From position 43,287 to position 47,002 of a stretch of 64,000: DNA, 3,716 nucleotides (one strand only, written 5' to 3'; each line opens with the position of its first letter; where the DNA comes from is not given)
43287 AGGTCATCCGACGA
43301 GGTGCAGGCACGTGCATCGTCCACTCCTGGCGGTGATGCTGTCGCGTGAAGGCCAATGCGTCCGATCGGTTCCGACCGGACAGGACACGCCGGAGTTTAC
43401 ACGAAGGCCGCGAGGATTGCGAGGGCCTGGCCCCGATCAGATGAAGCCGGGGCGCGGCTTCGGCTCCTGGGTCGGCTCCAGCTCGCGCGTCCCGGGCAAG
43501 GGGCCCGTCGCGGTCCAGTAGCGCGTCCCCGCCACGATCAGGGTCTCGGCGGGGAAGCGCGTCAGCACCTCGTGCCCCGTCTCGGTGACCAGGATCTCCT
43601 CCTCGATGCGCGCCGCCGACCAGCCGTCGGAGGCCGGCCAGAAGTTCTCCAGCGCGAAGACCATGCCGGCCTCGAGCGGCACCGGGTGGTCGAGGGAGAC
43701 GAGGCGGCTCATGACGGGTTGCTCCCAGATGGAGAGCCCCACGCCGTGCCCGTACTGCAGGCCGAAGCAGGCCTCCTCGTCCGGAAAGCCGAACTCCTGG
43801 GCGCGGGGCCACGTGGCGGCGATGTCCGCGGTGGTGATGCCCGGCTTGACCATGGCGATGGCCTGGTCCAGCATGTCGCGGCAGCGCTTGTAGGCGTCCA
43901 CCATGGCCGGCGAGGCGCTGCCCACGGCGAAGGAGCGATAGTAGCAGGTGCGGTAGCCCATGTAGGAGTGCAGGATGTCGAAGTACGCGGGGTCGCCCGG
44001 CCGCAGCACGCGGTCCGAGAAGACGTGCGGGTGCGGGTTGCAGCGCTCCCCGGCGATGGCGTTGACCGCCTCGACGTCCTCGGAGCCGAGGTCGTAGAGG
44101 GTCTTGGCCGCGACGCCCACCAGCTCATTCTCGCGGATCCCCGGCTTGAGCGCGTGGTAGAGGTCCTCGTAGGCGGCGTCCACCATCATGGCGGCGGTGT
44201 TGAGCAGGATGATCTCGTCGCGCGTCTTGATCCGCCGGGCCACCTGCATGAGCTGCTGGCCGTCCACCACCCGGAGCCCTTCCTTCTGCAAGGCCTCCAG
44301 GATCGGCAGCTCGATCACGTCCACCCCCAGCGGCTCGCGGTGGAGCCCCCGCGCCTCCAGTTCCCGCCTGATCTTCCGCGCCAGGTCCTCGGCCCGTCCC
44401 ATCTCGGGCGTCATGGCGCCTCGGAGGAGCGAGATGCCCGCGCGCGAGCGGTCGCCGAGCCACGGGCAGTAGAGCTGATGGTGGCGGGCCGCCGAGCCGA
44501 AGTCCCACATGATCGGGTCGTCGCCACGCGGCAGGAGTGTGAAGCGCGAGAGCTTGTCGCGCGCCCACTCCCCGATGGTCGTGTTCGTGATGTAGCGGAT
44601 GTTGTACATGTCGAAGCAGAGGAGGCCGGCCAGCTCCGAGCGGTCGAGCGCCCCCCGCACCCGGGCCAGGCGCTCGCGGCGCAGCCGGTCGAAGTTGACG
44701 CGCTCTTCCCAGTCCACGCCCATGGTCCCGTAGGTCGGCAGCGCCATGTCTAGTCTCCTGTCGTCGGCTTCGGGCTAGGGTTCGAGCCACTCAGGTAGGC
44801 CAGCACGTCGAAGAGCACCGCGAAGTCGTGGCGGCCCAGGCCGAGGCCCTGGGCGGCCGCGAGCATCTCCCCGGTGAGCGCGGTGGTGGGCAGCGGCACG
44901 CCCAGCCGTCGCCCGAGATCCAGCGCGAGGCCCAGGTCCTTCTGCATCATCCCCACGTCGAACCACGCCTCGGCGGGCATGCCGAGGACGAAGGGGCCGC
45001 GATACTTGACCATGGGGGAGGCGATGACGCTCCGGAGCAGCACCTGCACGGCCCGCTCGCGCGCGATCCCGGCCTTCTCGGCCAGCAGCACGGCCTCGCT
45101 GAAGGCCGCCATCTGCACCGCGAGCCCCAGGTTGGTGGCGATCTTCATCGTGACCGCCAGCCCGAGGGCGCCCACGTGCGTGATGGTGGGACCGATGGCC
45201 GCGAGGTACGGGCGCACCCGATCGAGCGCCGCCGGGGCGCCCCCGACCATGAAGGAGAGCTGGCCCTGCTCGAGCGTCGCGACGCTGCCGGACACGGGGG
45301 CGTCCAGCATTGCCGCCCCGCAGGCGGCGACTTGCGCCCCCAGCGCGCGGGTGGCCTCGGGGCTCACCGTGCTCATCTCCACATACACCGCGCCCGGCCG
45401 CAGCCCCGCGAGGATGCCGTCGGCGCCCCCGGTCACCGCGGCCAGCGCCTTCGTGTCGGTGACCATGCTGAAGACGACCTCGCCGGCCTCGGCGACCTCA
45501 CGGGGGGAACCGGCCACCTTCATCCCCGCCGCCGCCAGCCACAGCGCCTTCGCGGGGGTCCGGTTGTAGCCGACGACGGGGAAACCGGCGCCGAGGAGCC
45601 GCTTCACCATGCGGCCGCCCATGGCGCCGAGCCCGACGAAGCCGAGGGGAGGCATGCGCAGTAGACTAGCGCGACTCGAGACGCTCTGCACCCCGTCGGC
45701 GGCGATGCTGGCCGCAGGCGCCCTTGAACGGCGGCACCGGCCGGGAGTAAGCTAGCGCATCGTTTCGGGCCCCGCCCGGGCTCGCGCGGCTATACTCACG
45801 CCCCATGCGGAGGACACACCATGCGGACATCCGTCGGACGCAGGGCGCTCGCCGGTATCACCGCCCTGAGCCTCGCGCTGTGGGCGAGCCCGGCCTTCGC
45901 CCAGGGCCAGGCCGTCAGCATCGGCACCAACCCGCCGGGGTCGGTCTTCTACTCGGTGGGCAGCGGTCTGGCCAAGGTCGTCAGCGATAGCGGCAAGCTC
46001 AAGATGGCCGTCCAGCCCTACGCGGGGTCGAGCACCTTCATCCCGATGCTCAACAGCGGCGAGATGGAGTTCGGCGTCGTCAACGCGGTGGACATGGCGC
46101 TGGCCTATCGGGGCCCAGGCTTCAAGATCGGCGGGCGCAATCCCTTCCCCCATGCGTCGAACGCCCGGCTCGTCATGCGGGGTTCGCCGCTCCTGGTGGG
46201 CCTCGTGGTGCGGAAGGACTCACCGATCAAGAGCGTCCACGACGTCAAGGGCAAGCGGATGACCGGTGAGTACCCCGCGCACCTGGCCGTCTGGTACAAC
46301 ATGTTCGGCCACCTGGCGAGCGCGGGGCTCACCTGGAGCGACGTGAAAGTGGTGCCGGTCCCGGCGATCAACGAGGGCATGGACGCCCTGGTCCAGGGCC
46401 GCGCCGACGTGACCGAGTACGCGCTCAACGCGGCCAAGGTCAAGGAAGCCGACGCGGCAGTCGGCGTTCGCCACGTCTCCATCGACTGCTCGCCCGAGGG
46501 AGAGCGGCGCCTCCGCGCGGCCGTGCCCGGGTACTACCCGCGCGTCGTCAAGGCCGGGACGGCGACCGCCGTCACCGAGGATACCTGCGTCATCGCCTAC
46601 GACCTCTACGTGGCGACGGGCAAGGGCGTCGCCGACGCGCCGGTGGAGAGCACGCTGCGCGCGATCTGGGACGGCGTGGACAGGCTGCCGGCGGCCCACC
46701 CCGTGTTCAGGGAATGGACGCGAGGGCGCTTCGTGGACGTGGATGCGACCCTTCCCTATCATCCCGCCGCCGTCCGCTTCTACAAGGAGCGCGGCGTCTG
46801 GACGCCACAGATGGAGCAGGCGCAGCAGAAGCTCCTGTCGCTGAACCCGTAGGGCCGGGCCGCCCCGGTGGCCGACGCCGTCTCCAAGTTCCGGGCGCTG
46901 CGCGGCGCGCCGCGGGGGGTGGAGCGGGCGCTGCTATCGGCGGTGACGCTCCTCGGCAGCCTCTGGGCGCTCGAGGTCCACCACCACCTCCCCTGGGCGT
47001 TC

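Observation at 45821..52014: TAXI-TRAP importer + UbiD-family decarboxylase + acyl-CoA ligase cluster, with a ThDP-enzyme gene reduced to a 134-aa stub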

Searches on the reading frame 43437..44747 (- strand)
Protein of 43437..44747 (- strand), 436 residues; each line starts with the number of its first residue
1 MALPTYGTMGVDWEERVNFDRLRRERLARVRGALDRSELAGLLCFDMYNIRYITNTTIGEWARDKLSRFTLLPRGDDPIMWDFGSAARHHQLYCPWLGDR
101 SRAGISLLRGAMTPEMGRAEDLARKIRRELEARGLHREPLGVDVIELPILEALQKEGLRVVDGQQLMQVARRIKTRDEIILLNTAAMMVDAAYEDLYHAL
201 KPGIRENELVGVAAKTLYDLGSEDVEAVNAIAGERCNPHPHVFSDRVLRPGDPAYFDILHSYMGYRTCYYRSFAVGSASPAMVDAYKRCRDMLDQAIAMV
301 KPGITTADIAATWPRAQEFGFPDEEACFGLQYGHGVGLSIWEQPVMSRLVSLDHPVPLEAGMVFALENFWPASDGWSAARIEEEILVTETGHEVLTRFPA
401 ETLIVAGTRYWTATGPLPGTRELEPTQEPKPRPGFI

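Call 5: search_protein_families(library=pfam, proteins=[window:43437-44747:-], max_evalue=0.01)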
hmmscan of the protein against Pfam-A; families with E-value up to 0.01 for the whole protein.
window:43437-44747:- (436 aa): 2 families
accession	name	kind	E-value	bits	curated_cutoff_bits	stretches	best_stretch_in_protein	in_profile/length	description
PF00557.29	Peptidase_M24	-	1.7e-36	126.4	23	1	183-389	4-208/208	Metallopeptidase family M24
PF01321.24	Creatinase_N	-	0.0016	19.4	22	1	26-79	1-48/128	Creatinase/Prolidase N-terminal domain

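Call 42: search_protein_families(library=ncbifam, proteins=[window:43437-44747:-], max_evalue=1e-8)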
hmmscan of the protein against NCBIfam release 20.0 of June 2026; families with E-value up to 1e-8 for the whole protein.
window:43437-44747:- (436 aa): 7 families
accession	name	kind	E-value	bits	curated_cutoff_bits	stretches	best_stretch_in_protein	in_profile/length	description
NF043017.1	DimsulpropLyDddP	equivalog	2.8e-37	128.6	600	1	18-401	50-439/443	dimethylsulfonioproprionate lyase DddP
TIGR02993.1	ectoine_eutD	equivalog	3.8e-17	62.5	613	1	25-403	13-388/391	ectoine hydrolase DoeA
NF040821.1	dipep_PepQ_Arch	equivalog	1.4e-16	60.4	630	1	159-398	110-341/346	Xaa-Pro dipeptidase PepQ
NF038259.1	ectoine_DoeA_2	exception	5.7e-15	54.9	575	1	159-400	139-381/386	ectoine hydrolase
NF007310.0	PRK09795.1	equivalog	6.4e-15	54.8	393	1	167-404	121-357/361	aminopeptidase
TIGR00500.1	met_pdase_I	equivalog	6.7e-14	52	171.35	1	173-369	3-202/247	type I methionyl aminopeptidase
NF011174.0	PRK14576.1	subfamily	1.8e-09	36.9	487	1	156-398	160-397/405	putative endopeptidase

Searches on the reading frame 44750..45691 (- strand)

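Call 5: search_protein_families(library=pfam, proteins=[window:44750-45691:-], max_evalue=0.01)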
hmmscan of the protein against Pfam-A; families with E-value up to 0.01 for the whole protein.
window:44750-45691:- (313 aa): 4 families
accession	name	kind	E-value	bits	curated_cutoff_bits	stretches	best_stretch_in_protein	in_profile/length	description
PF03446.21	NAD_binding_2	-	6.7e-45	153.4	21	1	16-174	2-161/161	NAD binding domain of 6-phosphogluconate dehydrogenase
PF14833.11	NAD_binding_11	-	1.2e-23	84.1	30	1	179-293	3-118/122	NAD-binding of NADP-dependent 3-hydroxyisobutyrate dehydrogenase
PF03807.23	F420_oxidored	-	3.2e-06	28.1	21.6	1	16-79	2-69/94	NADP oxidoreductase coenzyme F420-dependent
PF02826.25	2-Hacid_dh_C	-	3.8e-05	23.6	25.1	1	15-87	38-109/178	D-isomer specific 2-hydroxyacid dehydrogenase, NAD binding domain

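Call 42: search_protein_families(library=ncbifam, proteins=[window:44750-45691:-], max_evalue=1e-8)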
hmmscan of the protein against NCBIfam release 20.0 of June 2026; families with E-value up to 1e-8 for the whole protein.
window:44750-45691:- (313 aa): 8 families
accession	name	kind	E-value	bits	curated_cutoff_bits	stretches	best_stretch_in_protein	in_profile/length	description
TIGR01505.1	tartro_sem_red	equivalog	4.7e-62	209.8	340.75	1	16-302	2-288/291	2-hydroxy-3-oxopropionate reductase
NF008592.0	PRK11559.1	equivalog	8.1e-56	189.5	397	1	16-294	5-283/296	2-hydroxy-3-oxopropionate reductase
TIGR01692.1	HIBADH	equivalog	3.1e-49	167.9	291.6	1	18-296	1-286/288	3-hydroxyisobutyrate dehydrogenase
NF043037.1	ThreonDh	equivalog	6.4e-47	160.4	350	1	16-294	5-284/297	L-threonate dehydrogenase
NF011633.0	PRK15059.1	equivalog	1.9e-42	145.4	451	1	16-298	3-284/292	2-hydroxy-3-oxopropionate reductase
NF012005.0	PRK15461.1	equivalog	1.8e-39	135.7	348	1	16-302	4-291/298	sulfolactaldehyde 3-reductase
NF007161.0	PRK09599.1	subfamily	7.6e-16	58.2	271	1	16-185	3-175/302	NADP-dependent phosphogluconate dehydrogenase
TIGR00872.1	gnd_rel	equivalog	2.4e-10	40.1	297.2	1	16-205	3-193/299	phosphogluconate dehydrogenase (NAD(+)-dependent, decarboxylating)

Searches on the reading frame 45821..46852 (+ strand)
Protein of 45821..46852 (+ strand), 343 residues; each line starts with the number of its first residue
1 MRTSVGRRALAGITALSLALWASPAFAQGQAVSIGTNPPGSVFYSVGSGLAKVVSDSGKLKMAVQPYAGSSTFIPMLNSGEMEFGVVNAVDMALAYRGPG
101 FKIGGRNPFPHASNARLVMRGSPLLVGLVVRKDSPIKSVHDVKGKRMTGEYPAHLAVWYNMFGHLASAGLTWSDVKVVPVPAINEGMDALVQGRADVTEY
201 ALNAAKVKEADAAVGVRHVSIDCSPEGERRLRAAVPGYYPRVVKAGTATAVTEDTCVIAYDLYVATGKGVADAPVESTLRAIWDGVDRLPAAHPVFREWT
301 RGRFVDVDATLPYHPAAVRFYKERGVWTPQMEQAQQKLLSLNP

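Call 5: search_protein_families(library=pfam, proteins=[window:45821-46852:+], max_evalue=0.01)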
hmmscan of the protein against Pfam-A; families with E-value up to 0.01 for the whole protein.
window:45821-46852:+ (343 aa): 3 families
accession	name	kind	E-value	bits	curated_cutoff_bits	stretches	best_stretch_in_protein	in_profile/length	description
PF16868.10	NMT1_3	-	2.8e-31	109.6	27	1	34-325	1-289/289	NMT1-like family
PF09084.16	NMT1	-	7.5e-10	39.5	20.5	1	60-208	21-155/216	NMT1/THI5 like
PF12974.12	Phosphonate-bd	-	6.3e-06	26.2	27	1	59-199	28-161/242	ABC transporter, phosphonate, periplasmic substrate-binding protein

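Call 16: search_protein_families(library=ncbifam, proteins=[window:45821-46852:+], max_evalue=0.00001)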
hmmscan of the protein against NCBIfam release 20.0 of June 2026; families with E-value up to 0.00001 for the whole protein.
window:45821-46852:+ (343 aa): 1 family
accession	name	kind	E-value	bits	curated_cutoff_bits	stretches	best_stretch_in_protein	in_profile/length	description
TIGR02122.1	TRAP_TAXI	subfamily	2.8e-38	131.6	84.35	1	10-325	7-320/320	TAXI family TRAP transporter solute-binding subunit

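Call 32: search_solved_structures(query=window:45821-46852:+, max_evalue=0.001)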
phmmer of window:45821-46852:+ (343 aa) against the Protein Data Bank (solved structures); distinct sequences matched with E-value up to 0.001: 6.
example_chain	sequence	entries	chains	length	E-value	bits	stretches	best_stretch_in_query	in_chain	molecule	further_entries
1us4_A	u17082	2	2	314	1.4e-18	70.5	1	26-326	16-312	PUTATIVE GLUR0 LIGAND BINDING CORE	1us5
8u79_A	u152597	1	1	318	2.1e-18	69.9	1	30-326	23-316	Immunogenic protein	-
9oz4_A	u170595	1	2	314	2.4e-18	69.7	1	29-327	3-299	TRAP transporter solute receptor, TAXI family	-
8s4j_A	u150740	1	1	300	5.8e-18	68.5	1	32-326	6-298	TAXI family TRAP transporter solute-binding subunit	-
9ibo_A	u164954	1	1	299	6.4e-18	68.3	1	32-326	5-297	TAXI family TRAP transporter solute-binding subunit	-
4ddd_A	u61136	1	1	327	3.5e-09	39.6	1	30-325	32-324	Immunogenic protein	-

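Call 58: search_dna_similar(query=window:45821-46852:+, collection=plasmids, mode=protein, max_rows=25, max_evalue=1e-10)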
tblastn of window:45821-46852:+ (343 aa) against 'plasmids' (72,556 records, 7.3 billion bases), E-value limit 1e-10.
Records with a match: 198; places in all: 202; records where one place covers at least 80% of the query: 195.
Best place of each record, by identity: <60% 198.
By first word of the organism name: Pseudosulfitobacter 64; Sinorhizobium 63; Sulfitobacter 14; Phaeobacter 9; Pseudochrobactrum 4; Vibrio 4; Aliiroseovarius 4; Paracoccus 3; Pacificitalea 2; Salipiger 2; and 24 more.
By predicted mobility (MOB-suite, as given by PLSDB): non-mobilizable 126; mobilizable 64; conjugative 8.
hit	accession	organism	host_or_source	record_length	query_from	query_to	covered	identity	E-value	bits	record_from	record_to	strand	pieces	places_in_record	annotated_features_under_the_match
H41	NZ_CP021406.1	Pacificitalea manganoxidans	cell culture,sediment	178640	2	338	98%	33.0%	3e-48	181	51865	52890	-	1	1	TAXI family TRAP transporter solute-binding subunit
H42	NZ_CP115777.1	Paracoccus albus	cell culture,sediment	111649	15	338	94%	33.5%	3e-47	178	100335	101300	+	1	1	TAXI family TRAP transporter solute-binding subunit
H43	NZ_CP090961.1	Mariluticola halotolerans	sea sediment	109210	16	326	91%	34.6%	5e-46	174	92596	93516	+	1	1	TAXI family TRAP transporter solute-binding subunit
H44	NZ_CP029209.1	Nitratireductor sp. OM-1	-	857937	2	326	95%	33.0%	4e-37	149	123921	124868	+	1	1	TAXI family TRAP transporter solute-binding subunit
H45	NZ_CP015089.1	Salipiger abyssi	single cell,marine seawater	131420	18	326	90%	34.4%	8e-42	162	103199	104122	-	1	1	TAXI family TRAP transporter solute-binding subunit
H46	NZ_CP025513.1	Neorhizobium sp. SOG26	Oryza glumipatula,Whole ...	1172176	27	327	88%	35.0%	2e-40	158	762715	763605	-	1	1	none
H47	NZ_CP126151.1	Sagittula sp. MA-2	Cell culture,Coastal seawater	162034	17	337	94%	32.4%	3e-32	134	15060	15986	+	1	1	TAXI family TRAP transporter solute-binding subunit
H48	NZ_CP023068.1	Sinorhizobium sojae CCBAU 05684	G.max,nodule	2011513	27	326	87%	33.8%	5e-37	148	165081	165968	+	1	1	record has no annotation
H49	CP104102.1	Phaeobacter sp. G2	cell culture,Emiliania huxleyi RCC1216 ...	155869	8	326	93%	31.5%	3e-35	143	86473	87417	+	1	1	TAXI family TRAP transporter solute-binding subunit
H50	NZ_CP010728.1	Phaeobacter inhibens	cell culture,clam larvae aquaculture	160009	8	326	93%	31.5%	3e-35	143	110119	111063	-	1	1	TAXI family TRAP transporter solute-binding subunit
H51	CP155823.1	Thioclava sp. 'Guangxiensis'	Bruguiera gymnorhiza,pure ...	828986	8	329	94%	31.0%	2e-28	123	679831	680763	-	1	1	TAXI family TRAP transporter solute-binding subunit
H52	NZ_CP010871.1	Actibacterium sp. EMB200-NS6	cell culture,oil contaminated tidal flat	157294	1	326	95%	30.4%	1e-27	121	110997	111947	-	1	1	TAXI family TRAP transporter solute-binding subunit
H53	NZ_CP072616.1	Sulfitobacter sp. CB2047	-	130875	30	326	87%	32.1%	2e-35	144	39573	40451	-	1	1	TAXI family TRAP transporter solute-binding subunit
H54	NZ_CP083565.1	Sulfitobacter sp. W027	-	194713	25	327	88%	31.5%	4e-32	134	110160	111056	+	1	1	TAXI family TRAP transporter solute-binding subunit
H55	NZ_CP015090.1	Salipiger abyssi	single cell,marine seawater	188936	25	326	88%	31.6%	6e-35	142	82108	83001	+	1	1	TAXI family TRAP transporter solute-binding subunit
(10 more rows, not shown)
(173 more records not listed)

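Call 59: get_annotated_region(hit=H41, flank=8000)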
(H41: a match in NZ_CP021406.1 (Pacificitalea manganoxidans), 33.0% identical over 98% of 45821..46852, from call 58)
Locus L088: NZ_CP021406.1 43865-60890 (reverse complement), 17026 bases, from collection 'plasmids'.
description: Pacificitalea manganoxidans strain DY25 plasmid pDY25-B, complete sequence
organism: Pacificitalea manganoxidans (NCBI taxid 1411902)
taxonomy: Bacteria; Pseudomonadota; Alphaproteobacteria; Rhodobacterales; Paracoccaceae; Pacificitalea; Pacificitalea manganoxidans
host: -; source: cell culture,sediment; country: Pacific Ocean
typing (MOB-suite, as given by PLSDB): conjugative; replicon rep_cluster_558; relaxase MOBP,MOBP; mating-pair formation MPF_T
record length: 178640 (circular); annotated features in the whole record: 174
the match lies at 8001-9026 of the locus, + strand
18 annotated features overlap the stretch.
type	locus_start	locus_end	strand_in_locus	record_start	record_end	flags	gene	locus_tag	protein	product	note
CDS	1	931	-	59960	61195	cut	-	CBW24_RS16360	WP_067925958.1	Rieske 2Fe-2S domain-containing protein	-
CDS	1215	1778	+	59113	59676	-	-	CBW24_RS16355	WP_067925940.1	NAD(P)H-dependent oxidoreductase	-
CDS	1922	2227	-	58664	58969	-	-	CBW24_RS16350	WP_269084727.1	EthD family reductase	-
CDS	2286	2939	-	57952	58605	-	-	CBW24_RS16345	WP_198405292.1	zinc-binding dehydrogenase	-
CDS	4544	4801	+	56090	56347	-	-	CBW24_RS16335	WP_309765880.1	TRAP transporter large permease subunit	-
CDS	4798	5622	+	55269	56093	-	-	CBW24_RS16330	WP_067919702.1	SDR family oxidoreductase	-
CDS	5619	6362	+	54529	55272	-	-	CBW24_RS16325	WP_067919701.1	SDR family oxidoreductase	-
CDS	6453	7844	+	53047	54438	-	-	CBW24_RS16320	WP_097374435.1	hypothetical protein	-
CDS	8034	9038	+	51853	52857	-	-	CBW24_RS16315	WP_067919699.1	TAXI family TRAP transporter solute-binding subunit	GO:0006810 - transport [Evidence IEA]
CDS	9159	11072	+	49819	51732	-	-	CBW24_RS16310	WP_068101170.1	TRAP transporter fused permease subunit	-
CDS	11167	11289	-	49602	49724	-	-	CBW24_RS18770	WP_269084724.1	hypothetical protein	-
CDS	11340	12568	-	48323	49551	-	-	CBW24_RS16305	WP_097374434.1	IS3 family transposase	-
CDS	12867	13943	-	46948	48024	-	-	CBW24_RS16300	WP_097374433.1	type IV secretion system protein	-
CDS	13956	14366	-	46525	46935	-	-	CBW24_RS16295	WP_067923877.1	hypothetical protein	-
CDS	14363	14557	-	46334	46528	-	-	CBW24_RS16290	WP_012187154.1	DUF4177 domain-containing protein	-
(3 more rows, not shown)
